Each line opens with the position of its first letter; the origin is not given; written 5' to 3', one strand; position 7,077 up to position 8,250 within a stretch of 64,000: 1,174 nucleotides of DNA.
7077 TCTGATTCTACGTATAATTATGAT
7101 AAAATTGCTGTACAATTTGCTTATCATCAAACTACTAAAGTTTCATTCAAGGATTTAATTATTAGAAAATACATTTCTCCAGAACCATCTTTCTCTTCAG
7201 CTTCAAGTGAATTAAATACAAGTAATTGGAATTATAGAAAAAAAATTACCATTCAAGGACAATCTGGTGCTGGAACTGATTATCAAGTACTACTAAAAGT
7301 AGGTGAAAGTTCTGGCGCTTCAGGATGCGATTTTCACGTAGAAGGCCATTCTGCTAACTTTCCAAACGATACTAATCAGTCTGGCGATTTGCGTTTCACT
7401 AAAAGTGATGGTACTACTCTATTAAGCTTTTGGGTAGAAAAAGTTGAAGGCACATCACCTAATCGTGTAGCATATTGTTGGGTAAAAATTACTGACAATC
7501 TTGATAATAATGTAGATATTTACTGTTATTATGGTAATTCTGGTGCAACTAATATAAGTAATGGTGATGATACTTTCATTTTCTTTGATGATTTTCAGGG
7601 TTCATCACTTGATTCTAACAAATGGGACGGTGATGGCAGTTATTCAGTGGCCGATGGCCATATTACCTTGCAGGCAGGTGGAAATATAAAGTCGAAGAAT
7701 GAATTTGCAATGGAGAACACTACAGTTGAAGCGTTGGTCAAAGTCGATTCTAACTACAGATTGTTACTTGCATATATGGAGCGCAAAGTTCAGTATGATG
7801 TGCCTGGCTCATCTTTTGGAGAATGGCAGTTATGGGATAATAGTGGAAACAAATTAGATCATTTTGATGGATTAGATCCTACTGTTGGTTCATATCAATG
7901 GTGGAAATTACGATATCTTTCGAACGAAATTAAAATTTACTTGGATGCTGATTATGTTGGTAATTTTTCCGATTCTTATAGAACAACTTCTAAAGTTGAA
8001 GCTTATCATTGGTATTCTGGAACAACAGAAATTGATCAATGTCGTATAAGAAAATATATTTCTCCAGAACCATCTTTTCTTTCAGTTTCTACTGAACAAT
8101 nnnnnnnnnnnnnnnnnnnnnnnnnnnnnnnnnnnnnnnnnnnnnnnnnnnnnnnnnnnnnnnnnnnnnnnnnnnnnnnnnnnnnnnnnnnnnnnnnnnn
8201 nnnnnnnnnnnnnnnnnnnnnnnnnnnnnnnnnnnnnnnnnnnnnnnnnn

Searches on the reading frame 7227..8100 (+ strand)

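Call 80: predict_structure(alignment_id=A6)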
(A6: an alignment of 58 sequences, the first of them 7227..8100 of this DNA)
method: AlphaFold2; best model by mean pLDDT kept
length: 291 residues; sequences in the alignment: 58
mean_pLDDT: 91.7   pTM: 0.89
mean pLDDT of the five models: 91.7, 91.0, 90.7, 90.6, 89.4
residues with pLDDT >= 90: 233; 70-90: 35; 50-70: 17; < 50: 6
segments of 3 or more residues with pLDDT < 50: 190-195
pLDDT, mean of each block of 10 residues (from residue 1): 97 97 98 97 97 98 98 97 98 98 96 98 97 97 96 96 95 78 56 59 83 83 94 92 88 87 92 97 97 96
secondary structure, 60 per line:
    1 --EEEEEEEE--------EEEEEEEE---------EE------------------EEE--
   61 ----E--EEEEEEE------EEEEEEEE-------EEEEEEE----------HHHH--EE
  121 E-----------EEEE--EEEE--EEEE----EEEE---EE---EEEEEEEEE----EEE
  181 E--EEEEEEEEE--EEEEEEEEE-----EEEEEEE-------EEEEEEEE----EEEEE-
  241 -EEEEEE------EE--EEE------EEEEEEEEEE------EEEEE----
elements in order: E3-10 E19-26 E56-58 E68-74 E81-88 E96-102 H113-116 E119-121 E133-136 E139-142 E145-148 E153-156 E165-173 E178-181 E184-192 E195-203 E209-215 E223-230 E235-239 E242-247 E258-260 E267-276 E283-287
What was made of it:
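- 7227..7607 (+): Intact DUF2341 structural domain, copy 3. It was used as the reference model. The AF2 model of 7227-8100 has pLDDT 91.7 and pTM 0.89 (call 80).
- The intact-copy model (call 80) has E3-10, E19-26, E36-37, E56-58, E65, E68-74, E81-88, E96-102 and H113-116.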

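Call 83: fold_search(model_id=the predicted structure, library=pdb)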
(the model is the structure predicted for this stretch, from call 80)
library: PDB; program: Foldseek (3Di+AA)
matches with E <= 10: 1580; with E <= 0.001: 387
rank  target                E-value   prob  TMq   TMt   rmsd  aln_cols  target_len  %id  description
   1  2vy0_A                2.9e-08  1.00  0.42  0.46   5.5       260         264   12  The X-ray structure of endo-beta-1,3-glucanase from Pyrococcus furiosus (released 2009-03-24)
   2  4xxp                  9.7e-08  1.00  0.40  0.55   4.9       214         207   15  Crystal Structure of an Uncharacterized Protein (Rv0315 ortholog) from Mycobacterium paratuberculosis (released 2015-02-11)
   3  4pq9_A                1.1e-07  1.00  0.42  0.51   4.8       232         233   15  Crystal Structure of a Beta-1,3-glucanase from Mycobacterium marinum (released 2014-03-12)
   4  2vy0_B                1.3e-07  1.00  0.43  0.47   5.3       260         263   12  The X-ray structure of endo-beta-1,3-glucanase from Pyrococcus furiosus (released 2009-03-24)
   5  8xph_A                1.4e-07  1.00  0.42  0.47   6.8       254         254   15  Marine Planctomycetes laminarinase PtLam (released 2024-08-28)
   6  4xdq                  3.0e-07  1.00  0.41  0.49   5.1       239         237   14  Crystal structure of a Glycoside hydrolase family protein (Rv0315 ortholog) from Mycobacterium thermorestibile (released 2015-01-14)
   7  3rq0                  3.4e-07  1.00  0.42  0.52   5.1       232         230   13  The crystal structure of a glycosyl hydrolases (GH) family protein 16 from Mycobacterium smegmatis str. MC2 155 (released 2011-05-11)
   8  8va4                  4.9e-07  1.00  0.41  0.48   5.7       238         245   12  Crystal structure of CapGH16_3 enzyme retrieved from capybara gut metagenome (released 2024-10-23)
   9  8xpk_A                4.9e-07  1.00  0.43  0.49   6.4       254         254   14  Marine bacterial laminarinase PtLam mutant E154A in complex with laminatriose (released 2024-08-28)
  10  4w65                  5.4e-07  1.00  0.43  0.52   4.6       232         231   14  Crystal Structure of Glycosyl hydrolase family protein from Mycobacterium fortuitum (released 2014-09-03)
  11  6t2s_AAA              5.7e-07  1.00  0.42  0.50   5.2       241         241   14  Prominent members of the human gut microbiota express endo-acting O-glycanases to initiate mucin breakdown (released 2020-07-08)
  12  4bpz_A                5.7e-07  1.00  0.42  0.48   6.0       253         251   16  Crystal structure of lamA_E269S from Zobellia galactanivorans in complex with a trisaccharide of 1,3-1,4-beta-D-glucan (released 2013-12-18)
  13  4bpz_B                9.9e-07  1.00  0.42  0.48   4.9       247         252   16  Crystal structure of lamA_E269S from Zobellia galactanivorans in complex with a trisaccharide of 1,3-1,4-beta-D-glucan (released 2013-12-18)
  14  4jqt_A                1.0e-06  1.00  0.38  0.27  14.8       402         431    8  Crystal structure of a putative glycosyl hydrolase (BT3469) from Bacteroides thetaiotaomicron VPI-5482 at 2.49 A resol (released 2013-04-17)
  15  8ep4_A                1.2e-06  1.00  0.38  0.41   6.4       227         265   13  Structure of Bacple_01703 (released 2022-11-09)
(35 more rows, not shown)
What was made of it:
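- The module's other jelly-roll domain resembles GH16 glucanases (call 83).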
